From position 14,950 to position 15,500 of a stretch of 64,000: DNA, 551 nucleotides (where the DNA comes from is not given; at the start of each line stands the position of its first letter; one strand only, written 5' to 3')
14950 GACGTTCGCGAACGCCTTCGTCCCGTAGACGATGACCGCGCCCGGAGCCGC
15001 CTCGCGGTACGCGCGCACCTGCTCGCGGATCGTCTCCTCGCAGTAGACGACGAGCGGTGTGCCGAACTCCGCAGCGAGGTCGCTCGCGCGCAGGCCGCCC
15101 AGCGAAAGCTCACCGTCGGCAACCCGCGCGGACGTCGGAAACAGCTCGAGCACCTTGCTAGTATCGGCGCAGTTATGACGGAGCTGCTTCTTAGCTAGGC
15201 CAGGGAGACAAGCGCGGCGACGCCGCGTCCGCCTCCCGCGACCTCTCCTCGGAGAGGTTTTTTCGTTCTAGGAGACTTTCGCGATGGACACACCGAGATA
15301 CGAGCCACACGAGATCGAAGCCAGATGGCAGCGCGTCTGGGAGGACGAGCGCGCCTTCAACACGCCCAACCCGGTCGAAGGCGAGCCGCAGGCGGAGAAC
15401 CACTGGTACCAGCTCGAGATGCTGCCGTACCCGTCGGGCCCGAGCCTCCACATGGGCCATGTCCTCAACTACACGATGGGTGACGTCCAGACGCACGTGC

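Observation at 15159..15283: Leu-codon mini-ORF plus intrinsic terminator directly upstream of leuS: candidate ribosome-mediated attenuator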

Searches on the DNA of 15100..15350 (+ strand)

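Call 4: search_rna_families(source=window, start=15100, end=15350, threshold=evalue, max_evalue=10, show_alignments=3)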
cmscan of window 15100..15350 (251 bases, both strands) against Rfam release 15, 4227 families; matches with E-value up to 10: 5.
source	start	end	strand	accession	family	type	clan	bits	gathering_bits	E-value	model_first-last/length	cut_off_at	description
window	15156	15263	+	RF01400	istR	Gene; antitoxin;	-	15.9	45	0.48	1-130/130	no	istR Hfq binding RNA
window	15170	15266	+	RF00106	RNAI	Gene; antisense;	-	14.6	47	2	1-102/102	no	RNAI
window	15191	15249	-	RF00802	mir-207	Gene; miRNA;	-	14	88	6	1-78/78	no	mir-207 microRNA precursor family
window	15197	15256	+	RF01716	PhotoRC-I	Cis-reg;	-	10.3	45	3.4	1-44/44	no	PhotoRC-I RNA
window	15210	15264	-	RF01681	P4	Gene; sRNA;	-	9.4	37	2.9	1-215/215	no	Pseudomonas sRNA P4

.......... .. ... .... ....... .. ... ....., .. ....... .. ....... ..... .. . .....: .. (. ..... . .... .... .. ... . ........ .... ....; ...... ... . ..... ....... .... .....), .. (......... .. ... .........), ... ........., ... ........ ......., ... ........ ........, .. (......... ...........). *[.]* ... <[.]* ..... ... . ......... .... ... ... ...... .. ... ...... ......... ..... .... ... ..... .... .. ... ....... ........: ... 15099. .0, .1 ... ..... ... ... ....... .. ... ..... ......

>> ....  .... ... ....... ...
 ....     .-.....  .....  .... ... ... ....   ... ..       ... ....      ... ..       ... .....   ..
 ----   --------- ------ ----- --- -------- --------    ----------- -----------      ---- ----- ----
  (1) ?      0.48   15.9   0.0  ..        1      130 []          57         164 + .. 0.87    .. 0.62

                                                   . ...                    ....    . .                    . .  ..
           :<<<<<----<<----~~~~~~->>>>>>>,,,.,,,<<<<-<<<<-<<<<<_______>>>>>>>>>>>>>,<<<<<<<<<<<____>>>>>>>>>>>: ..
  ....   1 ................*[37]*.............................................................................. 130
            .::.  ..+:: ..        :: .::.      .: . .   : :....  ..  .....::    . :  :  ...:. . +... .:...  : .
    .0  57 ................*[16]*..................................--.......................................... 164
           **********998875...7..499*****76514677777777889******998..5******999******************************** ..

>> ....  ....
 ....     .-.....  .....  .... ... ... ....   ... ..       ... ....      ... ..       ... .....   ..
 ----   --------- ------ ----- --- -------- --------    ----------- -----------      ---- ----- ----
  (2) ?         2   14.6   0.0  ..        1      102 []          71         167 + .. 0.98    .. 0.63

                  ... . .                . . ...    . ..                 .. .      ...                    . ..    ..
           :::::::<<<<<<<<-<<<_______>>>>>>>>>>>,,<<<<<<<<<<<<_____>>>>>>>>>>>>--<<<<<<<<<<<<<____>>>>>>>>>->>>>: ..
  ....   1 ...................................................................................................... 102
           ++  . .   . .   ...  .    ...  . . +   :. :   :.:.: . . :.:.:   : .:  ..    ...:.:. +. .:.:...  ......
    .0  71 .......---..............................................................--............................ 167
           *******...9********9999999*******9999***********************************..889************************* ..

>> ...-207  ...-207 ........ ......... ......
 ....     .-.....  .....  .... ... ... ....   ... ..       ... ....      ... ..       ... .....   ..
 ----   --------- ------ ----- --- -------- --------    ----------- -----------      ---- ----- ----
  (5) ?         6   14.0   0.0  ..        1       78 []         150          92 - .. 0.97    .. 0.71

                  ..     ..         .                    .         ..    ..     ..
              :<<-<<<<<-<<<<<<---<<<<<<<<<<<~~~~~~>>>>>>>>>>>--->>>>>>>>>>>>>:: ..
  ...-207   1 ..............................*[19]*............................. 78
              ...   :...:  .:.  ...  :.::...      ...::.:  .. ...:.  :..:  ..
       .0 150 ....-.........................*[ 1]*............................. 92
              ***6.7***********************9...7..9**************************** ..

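Call 29: build_rna_model(alignment_id=A1)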
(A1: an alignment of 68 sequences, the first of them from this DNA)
Model R1 built from alignment A1 (68 sequences, 104 columns); structure: RNAalifold consensus.
model positions 93; base pairs 17; branch points 1; effective number of sequences 2.01; information 0.613 bits per position. Calibrated on 0.2 Mb of random sequence (short: E-values are rough).
structure used (alignment columns):
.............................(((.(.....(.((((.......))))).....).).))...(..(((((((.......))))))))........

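Call 30: search_with_rna_model(model_id=R1, sources=[window, L001, L002, L003, L004, L005, L006, L007, L008, L009, L010, L011, L012, L013, L014, L015, L016, L017, L018, L019, L020, L021, L022, L023, L024, L025, L026, L027, L028, L029, L030, L031, L032, L033, L034, L035, L036, L037, L038, L039, L040, L041, L042, L043, L044, L045, L046, L047, L048, L049, L050, L051, L052, L053, L054, L055, L056, L057, L058, L059, L060, L061, L062, L063, L064, L065, L066, L067, L068, L069, L070, L071, L072, L073, L074, L075, L076, L077, L078, L079, L080], max_evalue=10, make_alignment=true)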
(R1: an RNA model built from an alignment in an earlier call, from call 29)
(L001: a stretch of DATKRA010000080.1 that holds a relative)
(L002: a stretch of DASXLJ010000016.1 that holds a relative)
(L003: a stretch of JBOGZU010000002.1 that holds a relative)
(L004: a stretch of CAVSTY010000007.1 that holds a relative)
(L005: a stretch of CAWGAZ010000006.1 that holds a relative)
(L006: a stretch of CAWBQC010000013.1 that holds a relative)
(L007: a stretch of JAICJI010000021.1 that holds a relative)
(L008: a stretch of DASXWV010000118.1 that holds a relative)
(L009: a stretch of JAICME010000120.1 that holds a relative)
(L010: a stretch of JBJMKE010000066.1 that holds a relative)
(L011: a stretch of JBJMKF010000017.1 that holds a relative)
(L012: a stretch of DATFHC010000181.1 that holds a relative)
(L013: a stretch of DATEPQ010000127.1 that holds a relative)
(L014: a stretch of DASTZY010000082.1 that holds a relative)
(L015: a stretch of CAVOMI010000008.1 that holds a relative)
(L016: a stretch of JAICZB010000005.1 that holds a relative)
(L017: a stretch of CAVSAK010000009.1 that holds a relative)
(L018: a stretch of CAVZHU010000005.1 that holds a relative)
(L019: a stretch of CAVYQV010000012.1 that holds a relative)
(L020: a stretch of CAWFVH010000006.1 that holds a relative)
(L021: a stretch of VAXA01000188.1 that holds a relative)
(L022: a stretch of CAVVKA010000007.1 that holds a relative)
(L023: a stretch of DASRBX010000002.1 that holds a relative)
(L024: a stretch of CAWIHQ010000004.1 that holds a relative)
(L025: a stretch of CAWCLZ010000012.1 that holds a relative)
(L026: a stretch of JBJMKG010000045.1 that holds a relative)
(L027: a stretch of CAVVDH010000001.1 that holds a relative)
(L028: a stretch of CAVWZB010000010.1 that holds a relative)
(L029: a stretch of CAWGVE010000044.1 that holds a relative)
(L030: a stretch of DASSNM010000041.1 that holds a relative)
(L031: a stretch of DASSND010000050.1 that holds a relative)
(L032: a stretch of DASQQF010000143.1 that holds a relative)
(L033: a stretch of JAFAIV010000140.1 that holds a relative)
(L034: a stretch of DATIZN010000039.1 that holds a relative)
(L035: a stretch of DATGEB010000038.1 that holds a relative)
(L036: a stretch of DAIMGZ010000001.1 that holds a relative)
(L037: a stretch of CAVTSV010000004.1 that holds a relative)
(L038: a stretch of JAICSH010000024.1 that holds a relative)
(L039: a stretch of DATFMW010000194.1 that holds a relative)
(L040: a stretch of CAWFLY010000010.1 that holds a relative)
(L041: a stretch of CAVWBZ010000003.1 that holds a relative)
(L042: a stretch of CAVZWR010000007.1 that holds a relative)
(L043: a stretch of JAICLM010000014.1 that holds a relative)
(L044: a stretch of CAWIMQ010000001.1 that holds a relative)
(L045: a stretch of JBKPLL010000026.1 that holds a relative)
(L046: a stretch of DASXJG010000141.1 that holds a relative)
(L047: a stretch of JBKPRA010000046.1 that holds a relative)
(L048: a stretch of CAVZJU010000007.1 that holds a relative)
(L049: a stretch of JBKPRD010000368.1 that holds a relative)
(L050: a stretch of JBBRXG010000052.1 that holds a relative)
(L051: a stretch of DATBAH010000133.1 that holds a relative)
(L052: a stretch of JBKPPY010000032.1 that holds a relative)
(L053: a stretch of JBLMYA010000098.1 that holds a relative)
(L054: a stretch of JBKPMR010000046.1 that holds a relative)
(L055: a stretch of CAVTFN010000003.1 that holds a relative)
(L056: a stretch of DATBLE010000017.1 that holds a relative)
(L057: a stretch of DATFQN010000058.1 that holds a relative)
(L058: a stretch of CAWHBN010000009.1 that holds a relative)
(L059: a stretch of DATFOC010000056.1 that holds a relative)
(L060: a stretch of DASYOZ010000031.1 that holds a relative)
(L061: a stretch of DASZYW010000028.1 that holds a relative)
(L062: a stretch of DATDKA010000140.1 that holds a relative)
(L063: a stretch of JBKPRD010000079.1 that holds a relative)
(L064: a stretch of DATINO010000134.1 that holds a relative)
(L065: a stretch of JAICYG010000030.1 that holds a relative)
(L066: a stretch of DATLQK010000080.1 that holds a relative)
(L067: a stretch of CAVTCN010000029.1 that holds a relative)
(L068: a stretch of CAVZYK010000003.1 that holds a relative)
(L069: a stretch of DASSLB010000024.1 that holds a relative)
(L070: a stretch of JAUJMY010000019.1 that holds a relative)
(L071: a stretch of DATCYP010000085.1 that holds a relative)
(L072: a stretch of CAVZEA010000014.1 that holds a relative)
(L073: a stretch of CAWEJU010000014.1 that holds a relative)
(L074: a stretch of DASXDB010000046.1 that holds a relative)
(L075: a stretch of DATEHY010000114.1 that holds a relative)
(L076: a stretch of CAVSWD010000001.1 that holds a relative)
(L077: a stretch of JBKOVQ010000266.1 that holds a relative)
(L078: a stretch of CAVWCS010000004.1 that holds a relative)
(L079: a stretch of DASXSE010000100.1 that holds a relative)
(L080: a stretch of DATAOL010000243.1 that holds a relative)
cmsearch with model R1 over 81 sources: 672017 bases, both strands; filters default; matches with E-value up to 10: 159.
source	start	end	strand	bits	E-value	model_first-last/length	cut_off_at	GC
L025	2888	2980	+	108.8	4.3e-23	1-93/93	no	0.6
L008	2495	2587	+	108.4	5.5e-23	1-93/93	no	0.6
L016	2887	2979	+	108.4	5.5e-23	1-93/93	no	0.6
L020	2889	2981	+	107.8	7.5e-23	1-93/93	no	0.6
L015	2889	2981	+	107.2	1e-22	1-93/93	no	0.59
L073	2890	2982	+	106.5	1.5e-22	1-93/93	no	0.62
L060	2889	2981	+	105.9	2.1e-22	1-93/93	no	0.63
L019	2886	2979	+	105.7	2.4e-22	1-93/93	no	0.64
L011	2891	2982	+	105.2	3.1e-22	1-93/93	no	0.61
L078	2869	2961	+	105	3.4e-22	1-93/93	no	0.63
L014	2887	2979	+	104.6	4.2e-22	1-93/93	no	0.6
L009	2889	2981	+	104.1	5.8e-22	1-93/93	no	0.6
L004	2887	2980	+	104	6.1e-22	1-93/93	no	0.61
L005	2885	2978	+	103.9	6.4e-22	1-93/93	no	0.63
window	15175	15267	+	103.8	6.9e-22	1-93/93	no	0.63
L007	2890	2982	+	103.5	7.8e-22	1-93/93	no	0.61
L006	2887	2979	+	103.2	9.2e-22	1-93/93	no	0.59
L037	2889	2981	+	103.2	9.6e-22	1-93/93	no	0.6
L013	2888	2981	+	103.1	1e-21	1-93/93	no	0.67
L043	947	1040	+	102.7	1.2e-21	1-93/93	no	0.66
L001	1933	2025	+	102.6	1.3e-21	1-93/93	no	0.6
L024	2887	2980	+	102.3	1.5e-21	1-93/93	no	0.62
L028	2887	2980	+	102.1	1.7e-21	1-93/93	no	0.61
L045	2886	2979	+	101.8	2e-21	1-93/93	no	0.66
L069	2888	2980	+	101.7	2.1e-21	1-93/93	no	0.6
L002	2887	2979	+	101.7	2.2e-21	1-93/93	no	0.6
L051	2887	2980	+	101.6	2.3e-21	1-93/93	no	0.6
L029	2887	2980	+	101.5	2.5e-21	1-93/93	no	0.6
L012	2492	2585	+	101.4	2.5e-21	1-93/93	no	0.61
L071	2887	2980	+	101.2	2.9e-21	1-93/93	no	0.62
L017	2891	2982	+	99.3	8.2e-21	1-93/93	no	0.61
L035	1439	1530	+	98.6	1.2e-20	1-93/93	no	0.61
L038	2887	2980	+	98.4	1.3e-20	1-93/93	no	0.62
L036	2888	2981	+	98.3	1.4e-20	1-93/93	no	0.62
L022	2887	2980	+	98.2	1.5e-20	1-93/93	no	0.64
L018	2888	2980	+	97.9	1.8e-20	1-93/93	no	0.69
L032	2890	2982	+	97.8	1.9e-20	1-93/93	no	0.69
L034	2892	2981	+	97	2.8e-20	1-93/93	no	0.67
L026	2887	2980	+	96.2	4.4e-20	1-93/93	no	0.62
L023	2886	2981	+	95.4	6.8e-20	1-93/93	no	0.57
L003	2887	2980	+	95.2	7.6e-20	1-93/93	no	0.61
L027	2886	2978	+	94.9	8.8e-20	1-93/93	no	0.62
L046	2889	2981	+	93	2.5e-19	1-93/93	no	0.58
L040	2894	2988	+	92.3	3.8e-19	1-93/93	no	0.59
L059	2890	2981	+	90.9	8.3e-19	1-93/93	no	0.61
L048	2874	2965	+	90.7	9.2e-19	1-93/93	no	0.67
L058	2891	2981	+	89.1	2.2e-18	1-93/93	no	0.62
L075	2888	2979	+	86.8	7.7e-18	1-93/93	no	0.64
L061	2901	2992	+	85.4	1.7e-17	1-93/93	no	0.66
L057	2889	2981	+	85.2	1.8e-17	1-93/93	no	0.66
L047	2874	2966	+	82.9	6.7e-17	1-93/93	no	0.65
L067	2899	2990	+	82.8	7e-17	1-93/93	no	0.6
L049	2901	2991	+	82.6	7.8e-17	1-93/93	no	0.63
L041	2892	2983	+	81.5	1.4e-16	1-93/93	no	0.68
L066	690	782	+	81.1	1.8e-16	1-93/93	no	0.6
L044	2893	2985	+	80.7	2.2e-16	1-93/93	no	0.66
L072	2866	2961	+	80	3.3e-16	1-93/93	no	0.62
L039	99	188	+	79.9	3.6e-16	1-93/93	no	0.68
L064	2900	2992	+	79.7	3.9e-16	1-93/93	no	0.66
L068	2889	2980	+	78.5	7.3e-16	1-93/93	no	0.63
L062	2889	2981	+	78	1e-15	1-93/93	no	0.62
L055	2889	2980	+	76.3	2.4e-15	1-93/93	no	0.66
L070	2882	2976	+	75.8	3.3e-15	1-93/93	no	0.61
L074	2846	2937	+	75.7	3.5e-15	1-93/93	no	0.65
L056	2891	2982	+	75.1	4.8e-15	1-93/93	no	0.68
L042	2901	2991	+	75.1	4.8e-15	1-93/93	no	0.66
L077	968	1061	+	74.9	5.3e-15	1-93/93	no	0.67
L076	2890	2984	+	74.4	7.2e-15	1-93/93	no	0.6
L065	2880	2975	+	72.2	2.5e-14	1-93/93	no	0.65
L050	2256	2345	+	70.7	5.6e-14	1-93/93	no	0.62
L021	2934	3009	+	48.9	8.6e-09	1-93/93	no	0.64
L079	2879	2980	+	39.2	1.8e-06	1-93/93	no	0.63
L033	2909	2992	+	29.3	0.00043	1-93/93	no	0.63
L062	2917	2949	-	21.7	0.028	29-62/93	no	0.82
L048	2902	2934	-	21.6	0.029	29-62/93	no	0.82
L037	2888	2980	-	21.6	0.029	1-93/93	no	0.6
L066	718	750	-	21.4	0.033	29-62/93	no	0.82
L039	101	187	-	21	0.04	1-93/93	no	0.69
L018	2904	2979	-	20.3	0.06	1-93/93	no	0.72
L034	2886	2980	-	19.9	0.074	1-93/93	no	0.65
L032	2919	2951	-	19.5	0.095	29-62/93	no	0.85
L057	2917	2949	-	19.4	0.099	29-62/93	no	0.82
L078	2868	2960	-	18.9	0.13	1-93/93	no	0.63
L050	2284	2315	-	18.7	0.14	29-62/93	no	0.78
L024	2916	2949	-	18.6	0.15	29-62/93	no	0.82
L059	2918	2950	-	18.2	0.19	29-62/93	no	0.73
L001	1962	1995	-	18.1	0.2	29-62/93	no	0.74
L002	2886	2978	-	17.5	0.29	1-93/93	no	0.61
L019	2885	2978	-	17.4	0.3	1-93/93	no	0.64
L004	2916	2949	-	17.3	0.31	29-62/93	no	0.79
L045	2915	2948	-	16.5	0.5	29-62/93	no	0.85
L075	2905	2978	-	16.3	0.55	1-93/93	no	0.66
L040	2923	2956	-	16.2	0.57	29-62/93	no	0.76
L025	2916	2949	-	16.2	0.58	29-62/93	no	0.76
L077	996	1030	-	16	0.62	29-62/93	no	0.83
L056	2919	2951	-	15.9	0.69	29-62/93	no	0.82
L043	976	1009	-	15.8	0.72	29-62/93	no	0.88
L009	2906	2980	-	15.6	0.79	1-93/93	no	0.63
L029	2916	2949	-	15.4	0.89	29-62/93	no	0.76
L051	2916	2949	-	15.4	0.91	29-62/93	no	0.79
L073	2919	2952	-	15.4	0.91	29-62/93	no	0.82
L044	2958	2979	-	15.2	1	64-85/93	no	0.59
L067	2927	2958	-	15.1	1.1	29-62/93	no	0.75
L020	2888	2980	-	15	1.1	1-93/93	no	0.6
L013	2917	2950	-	15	1.1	29-62/93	no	0.88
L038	2916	2949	-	14.6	1.4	29-62/93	no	0.79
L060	2917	2951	-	14.6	1.4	29-62/93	no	0.86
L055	2917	2949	-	14.4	1.6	29-62/93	no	0.76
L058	2919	2950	-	14.3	1.6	29-62/93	no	0.75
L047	2903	2936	-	14.3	1.7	29-62/93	no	0.82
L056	2955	2974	-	13.9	2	66-85/93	no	0.75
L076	2918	2952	-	13.8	2.1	29-62/93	no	0.77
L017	2919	2951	-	13.7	2.2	29-62/93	no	0.76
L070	2949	2968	-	13.7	2.3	66-85/93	no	0.6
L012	2521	2554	-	13.7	2.3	29-62/93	no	0.79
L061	2927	2959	-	13.7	2.3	29-62/93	no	0.85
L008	2524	2556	-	13.7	2.3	29-62/93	no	0.76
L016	2916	2948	-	13.7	2.3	29-62/93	no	0.76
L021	2963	2995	-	13.5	2.5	29-62/93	no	0.82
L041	2895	2982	-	13.5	2.5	1-93/93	no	0.68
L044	2921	2954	-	13.3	2.8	29-62/93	no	0.79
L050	2319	2336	-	13.3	2.8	67-84/93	no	0.67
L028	2916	2949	-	12.9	3.5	29-62/93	no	0.76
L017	2956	2973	-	12.7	3.9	67-84/93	no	0.72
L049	2965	2982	-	12.7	3.9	67-84/93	no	0.67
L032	2956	2973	-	12.7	3.9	67-84/93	no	0.72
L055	2954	2971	-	12.6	4.1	67-84/93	no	0.72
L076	2958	2975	-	12.6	4.2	67-84/93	no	0.67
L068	2917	2950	-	12.5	4.3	29-62/93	no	0.82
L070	2910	2943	-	12.5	4.3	29-62/93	no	0.76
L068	2954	2971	-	12.5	4.4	67-84/93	no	0.67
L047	2940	2957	-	12.2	5.2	67-84/93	no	0.72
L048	2939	2956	-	12.2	5.2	67-84/93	no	0.72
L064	2966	2983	-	12.1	5.4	67-84/93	no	0.67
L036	2917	2950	-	12.1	5.4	29-62/93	no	0.79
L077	1034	1053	-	12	5.7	66-85/93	no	0.75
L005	2952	2969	-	12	5.7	67-84/93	no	0.67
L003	2916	2949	-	11.9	6.1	29-62/93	no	0.79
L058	2955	2972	-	11.8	6.6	67-84/93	no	0.72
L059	2955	2972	-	11.8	6.6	67-84/93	no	0.72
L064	2144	2174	+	11.7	6.9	30-61/93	no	0.81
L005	2914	2947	-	11.7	6.9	29-62/93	no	0.79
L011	2920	2951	-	11.6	7.1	29-62/93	no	0.81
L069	2954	2971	-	11.6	7.3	67-84/93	no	0.61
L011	2956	2973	-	11.6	7.3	67-84/93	no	0.61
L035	1504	1521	-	11.6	7.3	67-84/93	no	0.61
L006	2953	2970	-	11.6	7.3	67-84/93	no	0.61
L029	2954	2971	-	11.6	7.3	67-84/93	no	0.61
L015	2955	2972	-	11.6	7.3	67-84/93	no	0.61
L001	1999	2016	-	11.6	7.3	67-84/93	no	0.61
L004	2954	2971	-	11.6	7.3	67-84/93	no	0.61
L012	2559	2576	-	11.6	7.3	67-84/93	no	0.61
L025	2954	2971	-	11.6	7.3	67-84/93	no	0.61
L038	2954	2971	-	11.6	7.3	67-84/93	no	0.61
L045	1247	1334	-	11.4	8.1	1-93/93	no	0.72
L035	1468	1499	-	11.4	8.2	29-62/93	no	0.81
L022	2916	2949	-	11.1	9.4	29-62/93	no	0.82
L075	4140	4201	-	11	10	29-89/93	no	0.73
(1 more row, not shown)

Alignment A2: 150 matches aligned to the model, 151 columns, each read 5' to 3' on its own strand. Consensus structure (alignment columns), stored with it:
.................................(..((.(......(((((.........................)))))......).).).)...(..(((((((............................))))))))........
